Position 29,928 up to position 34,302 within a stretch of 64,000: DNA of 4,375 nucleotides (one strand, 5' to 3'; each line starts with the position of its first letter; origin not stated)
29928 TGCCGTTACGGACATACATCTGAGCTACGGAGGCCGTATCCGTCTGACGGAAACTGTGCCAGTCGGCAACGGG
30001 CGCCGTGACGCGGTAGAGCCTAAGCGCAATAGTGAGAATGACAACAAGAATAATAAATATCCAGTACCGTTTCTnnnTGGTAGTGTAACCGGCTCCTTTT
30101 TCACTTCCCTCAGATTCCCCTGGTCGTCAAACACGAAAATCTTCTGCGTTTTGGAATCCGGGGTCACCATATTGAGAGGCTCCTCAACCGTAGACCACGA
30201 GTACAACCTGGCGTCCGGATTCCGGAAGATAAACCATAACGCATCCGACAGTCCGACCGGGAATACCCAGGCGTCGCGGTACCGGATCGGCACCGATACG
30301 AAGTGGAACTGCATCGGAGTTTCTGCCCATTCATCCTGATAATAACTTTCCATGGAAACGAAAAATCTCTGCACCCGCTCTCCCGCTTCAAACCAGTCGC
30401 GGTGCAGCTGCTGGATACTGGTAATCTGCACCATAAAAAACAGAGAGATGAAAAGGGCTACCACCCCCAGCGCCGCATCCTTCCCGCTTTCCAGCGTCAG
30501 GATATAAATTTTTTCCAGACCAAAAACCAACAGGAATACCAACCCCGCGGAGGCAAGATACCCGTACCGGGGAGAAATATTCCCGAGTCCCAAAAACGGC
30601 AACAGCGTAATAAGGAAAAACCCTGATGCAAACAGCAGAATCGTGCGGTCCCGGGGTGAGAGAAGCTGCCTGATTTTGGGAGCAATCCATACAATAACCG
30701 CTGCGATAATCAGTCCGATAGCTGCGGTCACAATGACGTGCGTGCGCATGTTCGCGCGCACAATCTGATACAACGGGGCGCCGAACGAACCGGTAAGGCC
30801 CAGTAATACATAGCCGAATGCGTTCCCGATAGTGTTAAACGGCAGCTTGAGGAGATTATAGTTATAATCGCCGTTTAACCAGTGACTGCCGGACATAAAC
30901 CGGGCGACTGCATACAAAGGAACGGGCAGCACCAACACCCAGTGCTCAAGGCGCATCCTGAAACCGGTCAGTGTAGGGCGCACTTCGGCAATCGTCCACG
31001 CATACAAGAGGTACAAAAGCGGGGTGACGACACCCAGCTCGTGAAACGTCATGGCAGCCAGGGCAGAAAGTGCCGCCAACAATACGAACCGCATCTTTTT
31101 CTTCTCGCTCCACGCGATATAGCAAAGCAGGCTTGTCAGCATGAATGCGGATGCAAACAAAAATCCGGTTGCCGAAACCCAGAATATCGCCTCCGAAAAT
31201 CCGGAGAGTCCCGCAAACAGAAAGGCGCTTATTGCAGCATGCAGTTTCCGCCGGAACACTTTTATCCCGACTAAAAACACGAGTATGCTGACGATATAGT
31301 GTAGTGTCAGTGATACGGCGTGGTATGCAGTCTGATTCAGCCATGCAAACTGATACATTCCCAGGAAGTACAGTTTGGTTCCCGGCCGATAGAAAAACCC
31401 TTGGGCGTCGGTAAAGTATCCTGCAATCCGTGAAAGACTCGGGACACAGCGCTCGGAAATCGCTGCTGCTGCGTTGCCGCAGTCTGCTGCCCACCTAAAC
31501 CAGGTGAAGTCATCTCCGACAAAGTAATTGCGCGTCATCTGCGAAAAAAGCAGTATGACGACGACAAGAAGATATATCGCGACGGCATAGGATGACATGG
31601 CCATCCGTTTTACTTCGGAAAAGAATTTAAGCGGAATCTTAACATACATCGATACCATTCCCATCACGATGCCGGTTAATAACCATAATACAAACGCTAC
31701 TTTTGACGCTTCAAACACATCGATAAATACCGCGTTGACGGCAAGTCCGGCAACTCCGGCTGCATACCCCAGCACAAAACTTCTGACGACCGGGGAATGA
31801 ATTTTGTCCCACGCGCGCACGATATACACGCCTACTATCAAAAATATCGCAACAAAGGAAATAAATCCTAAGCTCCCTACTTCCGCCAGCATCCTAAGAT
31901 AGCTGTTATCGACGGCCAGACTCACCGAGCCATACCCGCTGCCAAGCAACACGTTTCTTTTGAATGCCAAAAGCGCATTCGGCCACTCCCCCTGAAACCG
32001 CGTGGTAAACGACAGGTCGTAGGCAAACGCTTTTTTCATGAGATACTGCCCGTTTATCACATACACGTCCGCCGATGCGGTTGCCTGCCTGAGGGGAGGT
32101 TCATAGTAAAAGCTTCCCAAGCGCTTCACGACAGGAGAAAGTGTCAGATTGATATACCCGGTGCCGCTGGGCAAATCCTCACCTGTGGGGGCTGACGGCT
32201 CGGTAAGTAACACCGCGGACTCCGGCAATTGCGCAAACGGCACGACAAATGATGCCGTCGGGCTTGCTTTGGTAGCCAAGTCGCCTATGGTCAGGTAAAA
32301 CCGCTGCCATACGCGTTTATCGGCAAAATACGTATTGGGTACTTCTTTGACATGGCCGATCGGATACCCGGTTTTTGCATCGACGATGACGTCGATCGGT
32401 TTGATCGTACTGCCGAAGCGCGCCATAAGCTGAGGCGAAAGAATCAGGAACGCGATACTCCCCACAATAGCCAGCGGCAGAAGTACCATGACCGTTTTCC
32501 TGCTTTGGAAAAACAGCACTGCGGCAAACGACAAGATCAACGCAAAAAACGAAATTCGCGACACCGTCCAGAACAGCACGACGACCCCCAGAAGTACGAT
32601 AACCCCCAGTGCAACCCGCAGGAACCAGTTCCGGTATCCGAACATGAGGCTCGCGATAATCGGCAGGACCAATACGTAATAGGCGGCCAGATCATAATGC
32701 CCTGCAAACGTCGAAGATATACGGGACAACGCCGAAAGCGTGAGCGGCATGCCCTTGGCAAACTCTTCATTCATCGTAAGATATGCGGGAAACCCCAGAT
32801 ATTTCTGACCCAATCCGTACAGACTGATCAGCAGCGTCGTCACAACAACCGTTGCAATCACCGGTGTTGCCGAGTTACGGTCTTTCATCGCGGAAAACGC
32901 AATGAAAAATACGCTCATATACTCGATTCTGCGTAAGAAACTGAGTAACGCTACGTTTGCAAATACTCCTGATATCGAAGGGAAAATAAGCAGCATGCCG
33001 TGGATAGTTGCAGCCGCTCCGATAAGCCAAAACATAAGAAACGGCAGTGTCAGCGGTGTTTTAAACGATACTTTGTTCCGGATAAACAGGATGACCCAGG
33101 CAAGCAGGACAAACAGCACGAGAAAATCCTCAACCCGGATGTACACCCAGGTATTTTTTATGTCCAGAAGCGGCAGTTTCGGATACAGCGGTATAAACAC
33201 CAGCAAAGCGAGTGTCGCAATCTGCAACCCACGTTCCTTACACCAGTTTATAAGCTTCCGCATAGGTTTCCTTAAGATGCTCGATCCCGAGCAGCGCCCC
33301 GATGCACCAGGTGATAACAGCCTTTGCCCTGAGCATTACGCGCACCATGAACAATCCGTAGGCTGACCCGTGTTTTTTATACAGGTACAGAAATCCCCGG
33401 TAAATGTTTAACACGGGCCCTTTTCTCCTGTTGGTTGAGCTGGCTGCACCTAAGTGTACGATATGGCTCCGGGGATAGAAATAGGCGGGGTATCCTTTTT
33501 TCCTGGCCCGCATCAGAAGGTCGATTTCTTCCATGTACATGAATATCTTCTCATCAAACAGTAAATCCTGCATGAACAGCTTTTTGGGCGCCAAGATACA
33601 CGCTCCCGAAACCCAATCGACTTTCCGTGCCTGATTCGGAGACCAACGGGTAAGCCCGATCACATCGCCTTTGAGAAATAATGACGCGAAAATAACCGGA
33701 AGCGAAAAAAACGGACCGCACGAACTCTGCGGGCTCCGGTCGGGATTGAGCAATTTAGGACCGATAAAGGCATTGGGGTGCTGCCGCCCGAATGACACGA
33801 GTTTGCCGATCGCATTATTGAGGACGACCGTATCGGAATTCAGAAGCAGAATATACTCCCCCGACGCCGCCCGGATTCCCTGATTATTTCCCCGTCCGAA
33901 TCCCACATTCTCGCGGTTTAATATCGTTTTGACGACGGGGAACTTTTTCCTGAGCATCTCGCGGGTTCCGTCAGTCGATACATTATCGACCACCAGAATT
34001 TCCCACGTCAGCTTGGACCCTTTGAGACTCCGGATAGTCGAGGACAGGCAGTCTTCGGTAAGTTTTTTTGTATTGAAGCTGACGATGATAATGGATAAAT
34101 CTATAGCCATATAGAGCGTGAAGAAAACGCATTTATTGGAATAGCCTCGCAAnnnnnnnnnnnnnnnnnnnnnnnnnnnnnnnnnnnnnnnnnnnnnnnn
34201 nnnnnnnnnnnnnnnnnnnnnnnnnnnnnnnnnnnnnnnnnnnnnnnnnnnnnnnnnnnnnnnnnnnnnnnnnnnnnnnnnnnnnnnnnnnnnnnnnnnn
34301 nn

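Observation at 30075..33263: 1062-aa fusion of an O-antigen ligase/polymerase (Wzy_C) module with a second GT-C-like polytopic module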

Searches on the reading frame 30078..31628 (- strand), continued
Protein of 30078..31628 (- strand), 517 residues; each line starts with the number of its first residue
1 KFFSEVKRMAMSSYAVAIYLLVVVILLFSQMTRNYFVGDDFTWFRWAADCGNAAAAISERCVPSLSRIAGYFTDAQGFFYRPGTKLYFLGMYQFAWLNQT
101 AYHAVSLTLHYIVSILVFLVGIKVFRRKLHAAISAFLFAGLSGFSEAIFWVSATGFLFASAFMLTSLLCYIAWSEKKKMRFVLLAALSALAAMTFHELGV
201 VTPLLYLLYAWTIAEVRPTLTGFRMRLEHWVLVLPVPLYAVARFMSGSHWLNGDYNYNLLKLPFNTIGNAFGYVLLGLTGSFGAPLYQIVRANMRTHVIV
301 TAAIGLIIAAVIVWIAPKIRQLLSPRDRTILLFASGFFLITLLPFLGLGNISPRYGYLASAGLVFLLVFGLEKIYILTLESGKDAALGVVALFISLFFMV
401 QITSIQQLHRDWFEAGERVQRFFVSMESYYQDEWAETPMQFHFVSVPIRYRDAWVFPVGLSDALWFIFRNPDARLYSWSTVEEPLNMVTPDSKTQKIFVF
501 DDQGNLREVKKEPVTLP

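Call 65: search_solved_structures(query=L005:6497-8017:+, max_evalue=10, show_alignments=3)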
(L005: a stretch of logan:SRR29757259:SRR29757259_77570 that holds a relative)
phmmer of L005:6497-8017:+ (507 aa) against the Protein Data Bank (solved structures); distinct sequences matched with E-value up to 10: 1.
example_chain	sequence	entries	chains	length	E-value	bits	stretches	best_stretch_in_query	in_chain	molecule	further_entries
5jki_A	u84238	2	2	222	3.3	9.6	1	164-233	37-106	Putative lipid phosphate phosphatase YodM | Phosphatidylglycerophosphatase B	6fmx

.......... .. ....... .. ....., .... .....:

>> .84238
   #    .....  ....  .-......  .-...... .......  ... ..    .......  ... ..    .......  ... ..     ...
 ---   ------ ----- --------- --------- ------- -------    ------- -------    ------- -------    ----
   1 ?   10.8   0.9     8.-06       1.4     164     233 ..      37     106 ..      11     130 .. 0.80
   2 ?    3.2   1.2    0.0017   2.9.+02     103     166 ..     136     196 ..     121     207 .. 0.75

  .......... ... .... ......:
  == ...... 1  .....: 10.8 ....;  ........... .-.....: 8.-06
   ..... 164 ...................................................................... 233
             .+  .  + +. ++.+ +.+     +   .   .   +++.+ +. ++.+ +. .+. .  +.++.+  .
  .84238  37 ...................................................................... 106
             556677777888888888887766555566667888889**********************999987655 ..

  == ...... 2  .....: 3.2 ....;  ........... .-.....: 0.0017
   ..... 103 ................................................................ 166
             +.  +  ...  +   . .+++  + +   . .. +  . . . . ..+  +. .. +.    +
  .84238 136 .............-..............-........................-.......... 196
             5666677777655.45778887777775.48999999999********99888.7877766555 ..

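Call 71: find_related_loci(query=A2, collection=genome_contigs, flank=6000)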
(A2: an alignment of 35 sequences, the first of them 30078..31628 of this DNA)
Query A2 (517 aa) in genome_contigs; peptide patterns used: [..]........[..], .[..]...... (x = any residue, [..] = any of these).
200 stretches matched a pattern; 175 encode a relative of the query (tblastn E <= 1e-3); the best 80 are kept; 80 distinct loci.
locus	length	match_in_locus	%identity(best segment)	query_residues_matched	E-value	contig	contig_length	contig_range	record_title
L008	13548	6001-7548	87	2-517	0e+0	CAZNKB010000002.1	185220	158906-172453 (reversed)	MAG TPA_asm: uncultured Gammaproteobacteria bacterium isolate SRP173033_co3_60 genome assembly, contig: NODE_26_length_1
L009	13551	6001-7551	86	1-517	0e+0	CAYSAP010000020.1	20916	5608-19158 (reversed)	MAG TPA_asm: uncultured Gammaproteobacteria bacterium isolate SRP090828_co2_19 genome assembly, contig: NODE_858_length_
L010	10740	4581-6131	71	1-517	0e+0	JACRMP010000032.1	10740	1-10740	MAG: Candidatus Gottesmanbacteria bacterium isolate NC_groundwater_1910_Pr3_S2p5_48_11 SR2-18-S2p5_coassembly_scaffold_3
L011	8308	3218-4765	69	1-517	0e+0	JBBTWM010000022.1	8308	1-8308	MAG: Patescibacteria group bacterium isolate H41-bin127_1 H41_bin127_1_000000000022, whole genome shotgun sequence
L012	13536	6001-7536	51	1-513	5e-177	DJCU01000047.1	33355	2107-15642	MAG TPA_asm: Candidatus Gottesmanbacteria bacterium UBA5942 UBA5942_contig_285, whole genome shotgun sequence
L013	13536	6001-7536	50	1-513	1e-172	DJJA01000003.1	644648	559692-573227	MAG TPA_asm: Candidatus Gottesmanbacteria bacterium UBA6580 UBA6580_contig_80, whole genome shotgun sequence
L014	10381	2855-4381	49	1-517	1e-162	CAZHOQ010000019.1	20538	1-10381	MAG TPA_asm: uncultured Gammaproteobacteria bacterium isolate SRP093185_co1_203 genome assembly, contig: NODE_1572_lengt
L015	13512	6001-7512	50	1-516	1e-160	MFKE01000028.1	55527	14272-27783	MAG: Candidatus Gottesmanbacteria bacterium RIFOXYB1_FULL_47_11 rifoxyb1_full_scaffold_852, whole genome shotgun sequenc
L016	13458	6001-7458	50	12-516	3e-160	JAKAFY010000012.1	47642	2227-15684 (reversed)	MAG: bacterium isolate WY2.bin139 NODE_920_length_47642_cov_2.050468, whole genome shotgun sequence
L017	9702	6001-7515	47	3-512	8e-158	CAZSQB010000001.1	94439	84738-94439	MAG TPA_asm: uncultured Gammaproteobacteria bacterium isolate SRP269290_co3_983 genome assembly, contig: NODE_149_length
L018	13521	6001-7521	47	4-513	5e-156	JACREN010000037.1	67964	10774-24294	MAG: Candidatus Gottesmanbacteria bacterium isolate NC_groundwater_1700_Pr3_B-0.1um_46_16 SR-2_scaffold_141_2627205, who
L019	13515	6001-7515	47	1-508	8e-154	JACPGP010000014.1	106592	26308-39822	MAG: Candidatus Levyibacteriota bacterium isolate NC_groundwater_391_Ag_B-0.1um_40_33 GD18-4_B1_scaffold_397349, whole g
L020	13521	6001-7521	48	3-511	2e-153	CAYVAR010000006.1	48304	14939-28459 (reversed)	MAG TPA_asm: uncultured Gammaproteobacteria bacterium isolate binchicken_co110_1166 genome assembly, contig: NODE_1745_l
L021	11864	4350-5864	45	4-517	7e-153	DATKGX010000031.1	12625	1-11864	MAG TPA_asm: Patescibacteria group bacterium isolate SMAG_U14562 k141_42067, whole genome shotgun sequence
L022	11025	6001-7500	45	2-508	2e-152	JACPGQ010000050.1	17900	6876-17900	MAG: Candidatus Levyibacteriota bacterium isolate NC_groundwater_392_Ag_B-0.1um_43_10 GD18-4_B1_scaffold_1029647, whole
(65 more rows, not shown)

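Call 79: search_protein_families(library=pfam, proteins=[L005:6497-8017:+, L006:1287-2891:+], max_evalue=1)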
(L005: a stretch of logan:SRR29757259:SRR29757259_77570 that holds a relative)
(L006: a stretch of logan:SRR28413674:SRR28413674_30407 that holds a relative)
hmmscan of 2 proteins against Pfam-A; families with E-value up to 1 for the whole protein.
L005:6497-8017:+ (507 aa): 2 families
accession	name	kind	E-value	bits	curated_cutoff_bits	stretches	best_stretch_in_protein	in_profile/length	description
PF04932.20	Wzy_C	-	5.8e-08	33.1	31.7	1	230-433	2-149/149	O-Antigen ligase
PF22804.1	ASA5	-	0.016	15.7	27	1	253-303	16-66/123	F1F0 ATP synthase subunit ASA5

L006:1287-2891:+ (535 aa): 1 family
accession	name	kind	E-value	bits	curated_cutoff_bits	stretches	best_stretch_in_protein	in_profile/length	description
PF04932.20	Wzy_C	-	0.00014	22.1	31.7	2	224-277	2-57/149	O-Antigen ligase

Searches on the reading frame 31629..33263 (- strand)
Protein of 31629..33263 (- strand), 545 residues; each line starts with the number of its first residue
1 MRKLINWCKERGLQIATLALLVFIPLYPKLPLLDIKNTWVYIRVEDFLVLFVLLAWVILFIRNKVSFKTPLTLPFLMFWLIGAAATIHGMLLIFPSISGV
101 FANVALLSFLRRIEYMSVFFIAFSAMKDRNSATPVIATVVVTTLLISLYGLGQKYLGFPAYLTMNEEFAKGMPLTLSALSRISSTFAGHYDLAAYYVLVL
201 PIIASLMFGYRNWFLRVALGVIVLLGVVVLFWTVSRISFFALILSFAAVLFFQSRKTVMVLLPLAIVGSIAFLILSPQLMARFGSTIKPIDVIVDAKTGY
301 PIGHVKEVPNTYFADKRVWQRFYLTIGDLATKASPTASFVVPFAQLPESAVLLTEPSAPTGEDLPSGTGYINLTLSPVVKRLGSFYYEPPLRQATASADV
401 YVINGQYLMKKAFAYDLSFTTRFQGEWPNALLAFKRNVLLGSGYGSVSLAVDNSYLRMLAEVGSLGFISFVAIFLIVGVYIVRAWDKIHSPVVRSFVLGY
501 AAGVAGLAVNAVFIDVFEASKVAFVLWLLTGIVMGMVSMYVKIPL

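Call 10: search_protein_families(library=pfam, proteins=[window:31629-33263:-], max_evalue=10)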
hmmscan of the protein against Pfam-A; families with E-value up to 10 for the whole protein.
seq(545 aa): 1 family
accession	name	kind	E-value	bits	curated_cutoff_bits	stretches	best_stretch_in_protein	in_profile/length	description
PF04932.20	Wzy_C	-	0.0051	17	31.7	2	405-471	62-149/149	O-Antigen ligase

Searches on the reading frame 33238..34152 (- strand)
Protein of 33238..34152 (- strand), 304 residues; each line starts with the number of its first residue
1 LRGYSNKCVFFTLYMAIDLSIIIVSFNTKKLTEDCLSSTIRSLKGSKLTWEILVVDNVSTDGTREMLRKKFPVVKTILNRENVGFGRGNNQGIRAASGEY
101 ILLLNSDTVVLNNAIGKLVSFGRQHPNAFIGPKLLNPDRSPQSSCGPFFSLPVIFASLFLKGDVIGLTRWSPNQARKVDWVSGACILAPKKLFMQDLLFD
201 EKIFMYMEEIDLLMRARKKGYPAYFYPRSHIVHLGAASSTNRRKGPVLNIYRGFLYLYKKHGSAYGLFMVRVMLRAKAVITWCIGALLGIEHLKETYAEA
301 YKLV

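Call 3: search_protein_families(library=pfam, proteins=[window:33238-34152:-], max_evalue=1)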
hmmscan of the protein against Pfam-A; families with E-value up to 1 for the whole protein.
window:33238-34152:- (304 aa): 6 families
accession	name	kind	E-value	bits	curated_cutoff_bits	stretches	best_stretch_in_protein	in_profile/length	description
PF00535.33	Glycos_transf_2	-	1.4e-23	84.1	23.3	1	20-131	1-112/168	Glycosyl transferase family 2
PF13641.12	Glyco_tranf_2_3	-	1.5e-11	45.2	27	1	19-238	3-216/230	Glycosyltransferase like family 2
PF23291.1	KOW4_SPT5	-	0.00095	19.5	27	1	241-270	23-53/55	Transcription elongation factor SPT5, fourth KOW domain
PF13632.12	Glyco_trans_2_3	-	0.017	15.4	27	1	100-238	1-127/198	Glycosyl transferase family group 2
PF13704.12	Glyco_tranf_2_4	-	0.046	14.6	27.5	1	51-84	21-53/98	Glycosyl transferase family 2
PF10111.15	Glyco_tranf_2_2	-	0.052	13.5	27.3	1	49-120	29-104/276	Glycosyltransferase like family 2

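Call 68: search_protein_families(library=ncbifam, proteins=[window:33238-34152:-], max_evalue=0.001)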
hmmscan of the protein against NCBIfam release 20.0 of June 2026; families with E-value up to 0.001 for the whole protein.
window:33238-34152:- (304 aa): 18 families
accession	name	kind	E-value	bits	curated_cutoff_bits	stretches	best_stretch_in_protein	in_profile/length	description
NF038302.1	EPS_HpsE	equivalog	1.3e-13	50.7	300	1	17-128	1-117/307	hormogonium polysaccharide biosynthesis glycosyltransferase HpsE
NF047683.1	TeichurnBiosyTuaG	equivalog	7.8e-13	48.6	400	1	19-129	8-118/252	teichuronic acid biosynthesis protein TuaG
NF041875.1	EPS_EpsD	equivalog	2.4e-11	43.6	370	1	19-139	1-122/325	exopolysaccharide biosynthesis glycosyltransferase EpsD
TIGR04283.1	glyco_like_mftF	equivalog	4.6e-11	42.7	182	1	19-120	1-95/221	TIGR04283 family arsenosugar biosynthesis glycosyltransferase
NF007482.0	PRK10073.1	equivalog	6e-11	41.9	423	1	18-121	7-109/334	glycosyltransferase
TIGR03965.1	mycofact_glyco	equivalog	4.5e-09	35.7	280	1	18-233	75-280/467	mycofactocin biosynthesis glycosyltransferase MftF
TIGR04009.1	wcaE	equivalog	1.9e-08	33.9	369.2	1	19-135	3-121/248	colanic acid biosynthesis glycosyltransferase WcaE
NF050050.1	ProtGlycPglI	equivalog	2.3e-08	33.8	500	1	19-120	4-106/306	GalNAc(5)-diNAcBac-PP-undecaprenol beta-1,3-glucosyltransferase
TIGR01556.1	rhamnosyltran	subfamily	2.4e-08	33.5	200.55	1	36-250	10-217/281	rhamnosyltransferase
TIGR03937.1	PgaC_IcaA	equivalog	4.9e-08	32.3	422.3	1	19-127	47-155/407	poly-beta-1,6-N-acetyl-D-glucosamine synthase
NF053739.1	GlytfEpsEBac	equivalog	1.3e-07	30.9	450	1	20-127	4-112/265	glycosyltransferase EpsE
TIGR03111.1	glyc2_xrt_Gpos1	hypoth_equivalog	2.2e-07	30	363.95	1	18-120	50-154/439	TIGR03111 family XrtG-associated glycosyltransferase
NF038299.1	EPS_HpsN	equivalog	4.8e-07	29.1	425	0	192-237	176-224/317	hormogonium polysaccharide biosynthesis glycosyltransferase HpsN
TIGR04195.1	S_glycosyl_SunS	equivalog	5.4e-07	28.8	350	1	22-113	62-147/421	SunS family peptide S-glycosyltransferase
TIGR04242.1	nodulat_NodC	equivalog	0.00024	20.2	550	1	19-120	50-154/395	chitooligosaccharide synthase NodC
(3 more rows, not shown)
